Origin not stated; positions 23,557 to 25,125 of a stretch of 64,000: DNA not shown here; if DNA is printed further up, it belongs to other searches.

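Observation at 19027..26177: Tightly coupled five-gene operon FAH - HyuA - HyuB - extended CitE-like lyase - family III CoA-transferase: candidate uncharacterised ATP-dependent catabolic route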

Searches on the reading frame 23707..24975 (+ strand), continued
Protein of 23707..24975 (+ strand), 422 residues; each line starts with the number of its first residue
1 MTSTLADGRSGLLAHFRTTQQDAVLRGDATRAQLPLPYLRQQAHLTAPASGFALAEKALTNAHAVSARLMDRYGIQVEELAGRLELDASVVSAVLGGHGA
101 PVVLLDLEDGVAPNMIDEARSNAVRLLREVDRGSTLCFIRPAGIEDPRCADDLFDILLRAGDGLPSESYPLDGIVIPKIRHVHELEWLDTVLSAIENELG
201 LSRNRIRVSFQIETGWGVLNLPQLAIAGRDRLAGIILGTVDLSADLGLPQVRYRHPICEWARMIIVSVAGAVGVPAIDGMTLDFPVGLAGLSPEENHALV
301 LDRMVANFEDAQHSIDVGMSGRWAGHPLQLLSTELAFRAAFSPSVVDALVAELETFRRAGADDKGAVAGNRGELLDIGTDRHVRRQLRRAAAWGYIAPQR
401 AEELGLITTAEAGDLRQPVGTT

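Call 29: find_encoding_contigs(protein=P0119, flank=10000, max_places=1)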
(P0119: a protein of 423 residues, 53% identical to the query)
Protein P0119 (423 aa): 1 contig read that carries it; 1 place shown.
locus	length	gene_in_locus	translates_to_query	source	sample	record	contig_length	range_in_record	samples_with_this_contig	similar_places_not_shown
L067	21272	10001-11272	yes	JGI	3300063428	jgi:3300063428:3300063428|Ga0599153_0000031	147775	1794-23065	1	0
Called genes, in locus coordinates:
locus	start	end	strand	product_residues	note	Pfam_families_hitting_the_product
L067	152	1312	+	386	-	PF04909:Amidohydro_2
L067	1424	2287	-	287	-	PF13714:PEP_mutase, PF00463:ICL (weak)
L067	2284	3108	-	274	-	PF04909:Amidohydro_2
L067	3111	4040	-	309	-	PF01073:3Beta_HSD (weak), PF01370:Epimerase, PF04321:RmlD_sub_bind (weak), PF16363:GDP_Man_Dehyd, PF02719:Polysacc_synt_2 (weak)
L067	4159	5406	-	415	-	PF13458:Peripla_BP_6, PF01094:ANF_receptor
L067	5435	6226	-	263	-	PF00005:ABC_tran, PF13555:AAA_29 (weak), PF02463:SMC_N (faint), PF13304:AAA_21 (faint)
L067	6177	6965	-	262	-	PF00005:ABC_tran, PF13304:AAA_21 (weak)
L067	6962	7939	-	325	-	PF02653:BPD_transp_2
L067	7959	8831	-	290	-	PF02653:BPD_transp_2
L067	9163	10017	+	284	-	PF01557:FAA_hydrolase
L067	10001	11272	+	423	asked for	PF03328:HpcH_HpaI, PF22484:DUF6986, PF01274:MS_TIM-barrel (weak)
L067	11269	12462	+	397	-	PF02515:CoA_transf_3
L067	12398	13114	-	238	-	-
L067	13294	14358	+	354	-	PF00296:Bac_luciferase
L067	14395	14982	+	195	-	PF13577:SnoaL_4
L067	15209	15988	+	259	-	PF00392:GntR, PF07729:FCD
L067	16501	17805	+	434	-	PF01566:Nramp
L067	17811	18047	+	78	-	-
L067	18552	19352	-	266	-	PF19420:DDAH_eukar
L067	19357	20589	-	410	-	PF00155:Aminotran_1_2, PF12897:Asp_aminotransf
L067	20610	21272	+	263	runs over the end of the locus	PF08348:PAS_6, PF13309:HTH_22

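Call 41: search_solved_structures(query=A1, max_evalue=0.001, show_alignments=3)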
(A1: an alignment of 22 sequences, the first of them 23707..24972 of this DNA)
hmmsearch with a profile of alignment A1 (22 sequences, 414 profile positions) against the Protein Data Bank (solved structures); distinct sequences matched with E-value up to 0.001: 11.
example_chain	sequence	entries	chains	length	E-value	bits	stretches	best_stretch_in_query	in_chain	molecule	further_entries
5ugr_A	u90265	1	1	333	7.1e-23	84.2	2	96-244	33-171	Malyl-CoA lyase/beta-methylmalyl-CoA lyase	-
4l9y_A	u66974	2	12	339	6e-21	77.8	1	93-247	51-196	Malyl-CoA lyase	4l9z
6kin_A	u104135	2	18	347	3.4e-15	58.9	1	100-247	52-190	HpcH/HpaI aldolase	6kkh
4l7z_A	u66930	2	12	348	3.9e-15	58.7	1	100-247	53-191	HpcH/HpaI aldolase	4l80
5vxc_A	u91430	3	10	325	1.9e-14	56.4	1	101-285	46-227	Citrate lyase subunit beta-like protein, mitochondrial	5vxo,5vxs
3qll_A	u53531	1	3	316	1.3e-10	43.8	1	95-278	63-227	Citrate lyase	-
3oyx_A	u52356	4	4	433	1.3e-05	27.3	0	94-247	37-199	Malate synthase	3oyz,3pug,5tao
9nzb_A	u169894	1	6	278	0.00012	24.2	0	94-183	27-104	Acyl-CoA lyase beta chain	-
3r4i_A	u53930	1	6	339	0.00013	24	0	102-277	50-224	Citrate Lyase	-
8khl_A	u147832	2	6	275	0.00016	23.7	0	94-184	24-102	Probable acyl-CoA lyase beta chain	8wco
3cuz_A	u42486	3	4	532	0.00038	22.5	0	175-241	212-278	Malate synthase A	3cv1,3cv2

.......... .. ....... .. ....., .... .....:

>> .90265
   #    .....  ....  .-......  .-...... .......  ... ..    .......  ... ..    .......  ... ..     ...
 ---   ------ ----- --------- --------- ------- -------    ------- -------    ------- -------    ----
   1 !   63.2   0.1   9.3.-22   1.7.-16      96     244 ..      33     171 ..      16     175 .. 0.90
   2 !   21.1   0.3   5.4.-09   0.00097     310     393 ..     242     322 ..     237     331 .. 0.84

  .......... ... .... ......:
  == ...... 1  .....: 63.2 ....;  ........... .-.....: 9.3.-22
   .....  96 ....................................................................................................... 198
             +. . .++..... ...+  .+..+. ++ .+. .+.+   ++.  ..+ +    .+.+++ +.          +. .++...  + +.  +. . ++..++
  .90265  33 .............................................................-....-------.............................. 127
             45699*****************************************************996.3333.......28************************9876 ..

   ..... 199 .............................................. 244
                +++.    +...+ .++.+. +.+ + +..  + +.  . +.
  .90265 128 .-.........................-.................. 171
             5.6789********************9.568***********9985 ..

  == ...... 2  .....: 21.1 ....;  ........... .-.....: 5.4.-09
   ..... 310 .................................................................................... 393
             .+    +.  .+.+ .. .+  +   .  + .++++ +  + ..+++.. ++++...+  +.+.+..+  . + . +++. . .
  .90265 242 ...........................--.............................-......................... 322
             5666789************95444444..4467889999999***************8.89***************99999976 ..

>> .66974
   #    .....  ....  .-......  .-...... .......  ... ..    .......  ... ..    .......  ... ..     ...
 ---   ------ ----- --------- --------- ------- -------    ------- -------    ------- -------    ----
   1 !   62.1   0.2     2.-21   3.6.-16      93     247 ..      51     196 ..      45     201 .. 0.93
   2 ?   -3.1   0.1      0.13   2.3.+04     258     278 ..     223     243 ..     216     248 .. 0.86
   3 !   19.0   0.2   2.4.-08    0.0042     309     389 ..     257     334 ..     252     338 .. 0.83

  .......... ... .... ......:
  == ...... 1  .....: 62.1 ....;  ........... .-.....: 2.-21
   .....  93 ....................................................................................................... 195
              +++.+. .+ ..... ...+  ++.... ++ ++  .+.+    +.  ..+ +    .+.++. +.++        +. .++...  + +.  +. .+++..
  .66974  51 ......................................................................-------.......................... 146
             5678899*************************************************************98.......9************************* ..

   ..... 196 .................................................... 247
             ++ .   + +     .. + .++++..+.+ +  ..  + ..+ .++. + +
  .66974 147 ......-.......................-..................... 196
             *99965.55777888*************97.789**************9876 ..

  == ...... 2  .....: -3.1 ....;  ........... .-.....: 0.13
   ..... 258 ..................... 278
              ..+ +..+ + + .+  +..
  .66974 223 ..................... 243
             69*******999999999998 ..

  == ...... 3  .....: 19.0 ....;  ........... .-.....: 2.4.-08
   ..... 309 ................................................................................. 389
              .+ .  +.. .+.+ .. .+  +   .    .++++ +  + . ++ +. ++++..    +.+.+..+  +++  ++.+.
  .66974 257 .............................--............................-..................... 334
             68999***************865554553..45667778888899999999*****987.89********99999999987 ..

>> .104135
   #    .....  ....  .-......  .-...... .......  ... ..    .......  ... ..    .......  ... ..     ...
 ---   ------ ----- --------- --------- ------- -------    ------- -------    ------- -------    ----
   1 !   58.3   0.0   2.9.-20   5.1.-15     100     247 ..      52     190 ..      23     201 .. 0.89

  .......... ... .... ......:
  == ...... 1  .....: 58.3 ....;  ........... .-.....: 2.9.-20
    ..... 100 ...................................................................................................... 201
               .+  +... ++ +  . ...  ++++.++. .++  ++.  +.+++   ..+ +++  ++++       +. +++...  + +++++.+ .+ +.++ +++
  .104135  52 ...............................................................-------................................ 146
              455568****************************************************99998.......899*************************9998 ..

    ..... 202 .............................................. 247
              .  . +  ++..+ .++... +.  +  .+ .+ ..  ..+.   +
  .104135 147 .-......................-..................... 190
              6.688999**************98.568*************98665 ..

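Call 50: predict_structure(alignment_id=A1)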
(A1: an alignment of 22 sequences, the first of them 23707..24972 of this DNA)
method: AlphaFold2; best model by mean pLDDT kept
length: 422 residues; sequences in the alignment: 22
mean_pLDDT: 90.6   pTM: 0.88
mean pLDDT of the five models: 90.6, 89.9, 89.2, 82.0, 68.6
residues with pLDDT >= 90: 303; 70-90: 101; 50-70: 13; < 50: 5
segments of 3 or more residues with pLDDT < 50: 419-422
pLDDT, mean of each block of 10 residues (from residue 1): 63 90 86 88 95 95 96 98 97 90 92 94 97 94 93 97 93 95 95 97 95 91 94 91 77 80 94 92 91 98 97 94 95 96 92 86 79 84 90 91 92 71 31
secondary structure, 60 per line:
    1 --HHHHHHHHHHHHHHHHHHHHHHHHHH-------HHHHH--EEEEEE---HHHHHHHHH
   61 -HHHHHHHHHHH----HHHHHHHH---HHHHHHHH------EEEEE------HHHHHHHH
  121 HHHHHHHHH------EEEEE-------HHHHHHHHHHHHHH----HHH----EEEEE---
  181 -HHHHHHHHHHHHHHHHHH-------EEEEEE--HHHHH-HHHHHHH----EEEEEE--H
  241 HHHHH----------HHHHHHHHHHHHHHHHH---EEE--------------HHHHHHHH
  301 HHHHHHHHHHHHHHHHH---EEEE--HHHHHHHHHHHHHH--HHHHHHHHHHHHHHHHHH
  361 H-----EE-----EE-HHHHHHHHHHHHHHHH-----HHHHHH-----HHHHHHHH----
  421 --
elements in order: H3-28 H36-40 E43-48 H52-60 H62-72 H77-84 H88-95 E102-106 H113-129 E136-140 H148-161 E173-177 H182-199 E207-212 H215-219 H221-227 E232-237 H240-245 H256-272 E276-278 H293-317 E321-324 H327-340 H343-361 H377-392 H398-403 H409-416
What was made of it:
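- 23707..24975 (+): xCitE, 422 aa: a malyl-CoA-lyase-like CoA-ester lyase with a conserved N-terminal extension of about 95 aa. AF2 model with pLDDT 90.6 (call 50).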

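Call 53: fold_search(model_id=the predicted structure, library=pdb)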
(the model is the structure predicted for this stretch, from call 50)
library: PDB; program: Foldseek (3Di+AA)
matches with E <= 10: 1504; with E <= 0.001: 228
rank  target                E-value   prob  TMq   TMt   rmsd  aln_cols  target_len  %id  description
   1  4l9y_A                1.1e-16  1.00  0.62  0.81   4.5       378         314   24  Crystal Structure of Rhodobacter sphaeroides malyl-CoA lyase in complex with magnesium, glyoxylate, and propionyl-CoA (released 2013-12-04)
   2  5ugr                  4.6e-16  1.00  0.61  0.78   3.9       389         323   22  Malyl-CoA lyase from Methylobacterium extorquens (released 2017-02-08)
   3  4l9z_A                5.3e-16  1.00  0.60  0.79   4.5       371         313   24  Crystal Structure of Rhodobacter sphaeroides malyl-CoA lyase in complex with magnesium, oxalate, and CoA (released 2013-12-04)
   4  4l9y_F                8.1e-16  1.00  0.58  0.78   4.5       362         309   24  Crystal Structure of Rhodobacter sphaeroides malyl-CoA lyase in complex with magnesium, glyoxylate, and propionyl-CoA (released 2013-12-04)
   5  4l7z_B                1.4e-15  1.00  0.58  0.71   5.9       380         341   19  Crystal Structure of Chloroflexus aurantiacus malyl-CoA lyase (released 2013-12-04)
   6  6kkh_B                1.8e-15  1.00  0.58  0.70   5.7       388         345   20  Crystal structure of the oxalate bound malyl-CoA lyase from Roseiflexus castenholzii (released 2019-09-04)
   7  6kkh_E                2.5e-15  1.00  0.57  0.69   7.2       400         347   20  Crystal structure of the oxalate bound malyl-CoA lyase from Roseiflexus castenholzii (released 2019-09-04)
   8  4l9y_C                3.0e-15  1.00  0.60  0.79   4.6       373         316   24  Crystal Structure of Rhodobacter sphaeroides malyl-CoA lyase in complex with magnesium, glyoxylate, and propionyl-CoA (released 2013-12-04)
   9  6kin_E                3.3e-15  1.00  0.55  0.66   7.9       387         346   20  Crystal structure of the tri-functional malyl-CoA lyase from Roseiflexus castenholzii (released 2019-09-04)
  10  6kkh_C                3.8e-15  1.00  0.53  0.65   7.0       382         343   19  Crystal structure of the oxalate bound malyl-CoA lyase from Roseiflexus castenholzii (released 2019-09-04)
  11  6kkh_F                7.6e-15  1.00  0.57  0.69   6.3       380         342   19  Crystal structure of the oxalate bound malyl-CoA lyase from Roseiflexus castenholzii (released 2019-09-04)
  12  6kin_F                8.4e-15  1.00  0.58  0.71   5.5       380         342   19  Crystal structure of the tri-functional malyl-CoA lyase from Roseiflexus castenholzii (released 2019-09-04)
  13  6kkh_J                8.4e-15  1.00  0.56  0.67   7.1       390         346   19  Crystal structure of the oxalate bound malyl-CoA lyase from Roseiflexus castenholzii (released 2019-09-04)
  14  6kin_C                8.8e-15  1.00  0.57  0.69   6.6       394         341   20  Crystal structure of the tri-functional malyl-CoA lyase from Roseiflexus castenholzii (released 2019-09-04)
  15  4l7z_A                1.1e-14  1.00  0.55  0.66   6.4       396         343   19  Crystal Structure of Chloroflexus aurantiacus malyl-CoA lyase (released 2013-12-04)
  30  4l9y_D                4.1e-13  1.00  0.51  0.80   4.1       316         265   24  Crystal Structure of Rhodobacter sphaeroides malyl-CoA lyase in complex with magnesium, glyoxylate, and propionyl-CoA (released 2013-12-04)
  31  4l9y_B                5.6e-13  1.00  0.52  0.82   3.7       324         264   23  Crystal Structure of Rhodobacter sphaeroides malyl-CoA lyase in complex with magnesium, glyoxylate, and propionyl-CoA (released 2013-12-04)
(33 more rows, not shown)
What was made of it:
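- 23707..24975 (+): Foldseek best hits are the malyl-CoA lyases 4l9y and 5ugr, E 1e-16 (call 53).
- On CitE-like superfamily / malyl-CoA lyase: Foldseek hits 4l9y and 5ugr at E 1e-16, with target-normalised TM about 0.8 (calls 50, 53).
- xCitE is closest to the malyl-CoA lyases of those pathways (calls 41, 53).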

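Call 75: search_protein_families(library=pfam, proteins=[L023:5799-7241:-, L023:7513-8343:-, L023:8004-9896:+, L023:7827-9818:-, L023:9893-11218:+, L023:11231-11710:+, L023:11707-12372:+, L023:13007-15127:-, L023:13178-15154:+, L023:15172-16407:-], max_evalue=0.00001)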
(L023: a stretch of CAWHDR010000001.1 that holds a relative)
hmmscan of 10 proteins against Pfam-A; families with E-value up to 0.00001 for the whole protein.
L023:5799-7241:- (480 aa): 2 families
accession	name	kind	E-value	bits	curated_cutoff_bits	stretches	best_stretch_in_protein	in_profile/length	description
PF13378.12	MR_MLE_C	-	6.9e-47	160.4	29.4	1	256-471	11-218/219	Enolase C-terminal domain-like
PF02746.21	MR_MLE_N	-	1.7e-18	67.4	22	1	127-225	26-117/117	Mandelate racemase / muconate lactonizing enzyme, N-terminal domain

L023:7513-8343:- (276 aa): 0 families

L023:8004-9896:+ (630 aa): 1 family
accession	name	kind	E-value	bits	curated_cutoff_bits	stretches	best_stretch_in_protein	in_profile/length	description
PF04734.18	Ceramidase_alk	-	1.2e-06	27.9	32.1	0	148-240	3-98/509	Neutral/alkaline non-lysosomal ceramidase, N-terminal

L023:7827-9818:- (663 aa): 0 families

L023:9893-11218:+ (441 aa): 3 families
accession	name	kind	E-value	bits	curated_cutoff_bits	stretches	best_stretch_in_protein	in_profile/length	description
PF22484.2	DUF6986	-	9.3e-20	71.3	27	1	112-418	90-394/408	Domain of unknown function (DUF6986)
PF03328.21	HpcH_HpaI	-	7.9e-15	55.2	25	1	108-307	23-204/221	HpcH/HpaI aldolase/citrate lyase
PF01274.28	MS_TIM-barrel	-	4.6e-12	45.9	26.4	1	188-345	50-213/248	Malate synthase, TIM barrel domain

L023:11231-11710:+ (159 aa): 0 families

L023:11707-12372:+ (221 aa): 1 family
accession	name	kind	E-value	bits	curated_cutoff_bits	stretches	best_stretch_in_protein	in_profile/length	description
PF07796.16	DUF1638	-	7.4e-26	91.4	27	1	52-210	1-158/161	Protein of unknown function (DUF1638)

L023:13007-15127:- (706 aa): 1 family
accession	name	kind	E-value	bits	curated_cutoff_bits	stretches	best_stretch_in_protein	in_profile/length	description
PF03632.21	Glyco_hydro_65m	-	1.8e-36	126.3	27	1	324-516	30-244/371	Glycosyl hydrolase family 65 central catalytic domain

L023:13178-15154:+ (658 aa): 0 families

L023:15172-16407:- (411 aa): 4 families
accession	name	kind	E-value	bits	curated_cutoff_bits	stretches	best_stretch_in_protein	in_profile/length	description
PF00534.26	Glycos_transf_1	-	1.1e-17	64.5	26.4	1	201-329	14-144/172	Glycosyl transferases group 1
PF13692.12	Glyco_trans_1_4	-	6.3e-15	56.1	27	1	203-334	2-135/142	Glycosyl transferases group 1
PF13439.12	Glyco_transf_4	-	5e-14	53.1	28.5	1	51-155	3-109/170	Glycosyltransferase Family 4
PF13579.12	Glyco_trans_4_4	-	8.1e-08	33.2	29.7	1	51-153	2-109/158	Glycosyl transferase 4-like domain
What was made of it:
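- Tried and rejected: One inspected locus has enolase-superfamily, DUF1638 and GH65 neighbours (call 75).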

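Call 76: search_protein_representatives(protein=window:23707-24972:+)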
Query: 422 residues. Proteins with E-value up to 0.001 (for the whole library): 1623; up to 1e-10: 235; up to 1e-30: 42. The best 150 are listed.
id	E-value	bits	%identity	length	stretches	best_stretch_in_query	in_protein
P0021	3.5e-162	556.7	64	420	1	11-415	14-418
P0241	1.6e-91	324.0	43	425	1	32-416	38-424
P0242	7.4e-85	302.1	45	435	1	30-416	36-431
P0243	2.1e-74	267.6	39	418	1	14-413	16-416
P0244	6.7e-72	259.4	42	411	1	9-411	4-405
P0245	7.1e-71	256.0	41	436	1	24-422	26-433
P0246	3.0e-66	240.8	47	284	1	136-411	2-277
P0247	4.6e-65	236.9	38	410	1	32-415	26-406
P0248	1.6e-64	235.1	37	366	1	50-413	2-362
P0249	1.6e-59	218.7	56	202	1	219-411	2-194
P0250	2.3e-59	218.1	35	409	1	33-411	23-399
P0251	3.5e-59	217.5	35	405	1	28-394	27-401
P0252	2.1e-58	215.0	41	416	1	23-417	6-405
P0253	3.3e-58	214.3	39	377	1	55-417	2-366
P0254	1.4e-57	212.2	34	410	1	28-415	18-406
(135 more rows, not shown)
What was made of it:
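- Closest known: Malyl-CoA/beta-methylmalyl-CoA/citramalyl-CoA lyases. Different: The family is rare, with 42 representatives at E<=1e-30 among 1.84 billion (call 76).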

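Call 87: search_dna_similar(query=window:23707-24972:+, collection=plasmids, mode=protein, max_rows=12, max_evalue=1e-8)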
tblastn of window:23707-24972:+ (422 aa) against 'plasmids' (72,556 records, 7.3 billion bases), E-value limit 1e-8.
Records with a match: 98; places in all: 105; records where one place covers at least 80% of the query: 0.
Best place of each record, by identity: <60% 98.
By first word of the organism name: Pseudosulfitobacter 33; Aminobacter 9; Sinorhizobium 9; Paracoccus 8; Rhodococcus 5; Ruegeria 4; Haladaptatus 3; Skermanella 3; Variovorax 2; Tritonibacter 2; and 19 more.
By predicted mobility (MOB-suite, as given by PLSDB): non-mobilizable 78; conjugative 12; mobilizable 8.
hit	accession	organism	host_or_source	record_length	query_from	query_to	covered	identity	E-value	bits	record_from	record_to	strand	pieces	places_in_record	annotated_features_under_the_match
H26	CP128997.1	Rhodococcus opacus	sludge,sludge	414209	102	376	65%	33.7%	2e-25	117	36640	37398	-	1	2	CoA ester lyase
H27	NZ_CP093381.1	Rhodococcus opacus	cell culture,forest soil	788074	102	376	65%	33.7%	2e-25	117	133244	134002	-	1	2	CoA ester lyase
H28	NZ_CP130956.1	Rhodococcus opacus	cell culture,Sod-podzolic soil ...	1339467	100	391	69%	31.7%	3e-17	92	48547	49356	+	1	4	none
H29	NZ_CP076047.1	Rhodococcus sp. USK10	-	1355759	100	391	69%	31.7%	3e-17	92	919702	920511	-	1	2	record has no annotation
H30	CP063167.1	Variovorax paradoxus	-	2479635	100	391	69%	31.5%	3e-19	98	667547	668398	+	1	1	CoA ester lyase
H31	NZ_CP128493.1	Novosphingobium resinovorum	pure cell culture,soil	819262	97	392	70%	29.7%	9e-13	78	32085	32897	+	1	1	CoA ester lyase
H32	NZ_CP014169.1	Sphingomonas panacis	Panax ginseng,bacterial cell,Panax ...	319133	97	394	71%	29.4%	2e-14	83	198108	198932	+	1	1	CoA ester lyase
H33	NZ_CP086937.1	Pseudosulfitobacter pseudonitzschiae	Skeletonema costatum,The surface ...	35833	100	389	69%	30.2%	5e-15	85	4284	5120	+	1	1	CoA ester lyase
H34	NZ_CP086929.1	Pseudosulfitobacter pseudonitzschiae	Skeletonema costatum,The surface ...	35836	100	389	69%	30.2%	5e-15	85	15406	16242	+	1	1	CoA ester lyase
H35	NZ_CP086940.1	Pseudosulfitobacter pseudonitzschiae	Skeletonema costatum,The surface ...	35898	100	389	69%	30.2%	5e-15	85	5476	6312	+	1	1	CoA ester lyase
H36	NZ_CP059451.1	Azospirillum brasilense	Prokaryotes,soil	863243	99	394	70%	29.5%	8e-11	72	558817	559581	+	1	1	CoA ester lyase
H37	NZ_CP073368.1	Haloarcula sinaiiensis ATCC 33800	cell culture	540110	96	390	70%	29.1%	1e-10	71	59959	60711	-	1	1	CoA ester lyase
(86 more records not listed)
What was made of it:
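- Tried and rejected: xCitE finds only short canonical CoA-ester lyases at 34% identity or less, none covering the N-terminal extension (call 87).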
